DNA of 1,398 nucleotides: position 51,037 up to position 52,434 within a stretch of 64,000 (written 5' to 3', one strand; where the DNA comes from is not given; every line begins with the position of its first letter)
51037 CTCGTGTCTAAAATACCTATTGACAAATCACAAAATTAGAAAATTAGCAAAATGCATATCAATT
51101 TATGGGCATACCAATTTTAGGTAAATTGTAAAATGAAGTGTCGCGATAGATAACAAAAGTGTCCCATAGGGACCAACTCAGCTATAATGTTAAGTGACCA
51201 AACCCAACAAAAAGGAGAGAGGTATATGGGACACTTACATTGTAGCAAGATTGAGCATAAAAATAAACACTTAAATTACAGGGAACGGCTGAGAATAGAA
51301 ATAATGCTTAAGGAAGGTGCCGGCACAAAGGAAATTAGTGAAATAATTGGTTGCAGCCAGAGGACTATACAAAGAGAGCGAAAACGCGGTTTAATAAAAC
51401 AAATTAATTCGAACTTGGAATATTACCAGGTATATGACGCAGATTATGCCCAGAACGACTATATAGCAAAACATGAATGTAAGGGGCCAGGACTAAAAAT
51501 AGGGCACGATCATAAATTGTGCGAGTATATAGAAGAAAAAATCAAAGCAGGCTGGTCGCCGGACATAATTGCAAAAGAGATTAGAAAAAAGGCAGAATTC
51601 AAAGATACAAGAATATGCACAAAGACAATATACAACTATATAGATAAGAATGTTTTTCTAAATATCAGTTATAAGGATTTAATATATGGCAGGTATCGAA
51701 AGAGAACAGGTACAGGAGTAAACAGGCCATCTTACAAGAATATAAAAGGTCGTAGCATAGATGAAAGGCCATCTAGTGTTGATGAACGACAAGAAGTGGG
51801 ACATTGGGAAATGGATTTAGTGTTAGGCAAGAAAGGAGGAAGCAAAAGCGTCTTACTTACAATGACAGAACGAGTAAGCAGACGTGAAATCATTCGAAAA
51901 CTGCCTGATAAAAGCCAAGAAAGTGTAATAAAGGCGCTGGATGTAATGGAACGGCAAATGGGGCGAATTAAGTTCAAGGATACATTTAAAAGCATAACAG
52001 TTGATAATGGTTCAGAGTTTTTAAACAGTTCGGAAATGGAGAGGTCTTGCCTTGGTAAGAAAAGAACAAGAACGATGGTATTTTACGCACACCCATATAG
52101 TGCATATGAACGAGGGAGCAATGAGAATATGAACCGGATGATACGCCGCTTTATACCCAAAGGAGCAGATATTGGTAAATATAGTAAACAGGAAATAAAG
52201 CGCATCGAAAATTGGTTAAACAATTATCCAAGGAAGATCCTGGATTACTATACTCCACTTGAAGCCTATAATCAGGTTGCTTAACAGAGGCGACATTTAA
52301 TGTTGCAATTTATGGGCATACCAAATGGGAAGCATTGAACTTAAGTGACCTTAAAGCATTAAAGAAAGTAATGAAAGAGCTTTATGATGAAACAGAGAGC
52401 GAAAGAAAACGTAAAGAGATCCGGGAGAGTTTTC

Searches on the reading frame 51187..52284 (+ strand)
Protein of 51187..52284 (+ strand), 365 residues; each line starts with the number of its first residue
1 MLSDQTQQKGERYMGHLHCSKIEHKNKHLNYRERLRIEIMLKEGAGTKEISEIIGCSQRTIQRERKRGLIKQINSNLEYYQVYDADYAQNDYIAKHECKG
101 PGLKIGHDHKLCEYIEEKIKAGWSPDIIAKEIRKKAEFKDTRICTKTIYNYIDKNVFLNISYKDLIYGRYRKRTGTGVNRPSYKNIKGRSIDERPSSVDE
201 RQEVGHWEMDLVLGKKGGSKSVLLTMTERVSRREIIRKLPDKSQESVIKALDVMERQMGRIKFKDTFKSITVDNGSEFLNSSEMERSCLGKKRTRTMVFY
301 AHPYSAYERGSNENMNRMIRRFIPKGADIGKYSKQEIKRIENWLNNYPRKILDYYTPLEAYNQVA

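Call 68: search_protein_families(library=pfam, proteins=[window:51187-52284:+], max_evalue=0.00001)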
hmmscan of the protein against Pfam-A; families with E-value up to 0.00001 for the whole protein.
window:51187-52284:+ (365 aa): 3 families
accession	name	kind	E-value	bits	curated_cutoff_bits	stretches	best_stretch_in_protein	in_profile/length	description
PF00665.32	rve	-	4.8e-10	40.1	32.6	1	202-281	3-81/102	Integrase core domain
PF13936.12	HTH_38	-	1.4e-07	31.6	27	1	25-67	1-43/44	Helix-turn-helix domain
PF13384.12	HTH_23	-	3.4e-06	27.1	24.6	0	31-67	4-40/50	Homeodomain-like domain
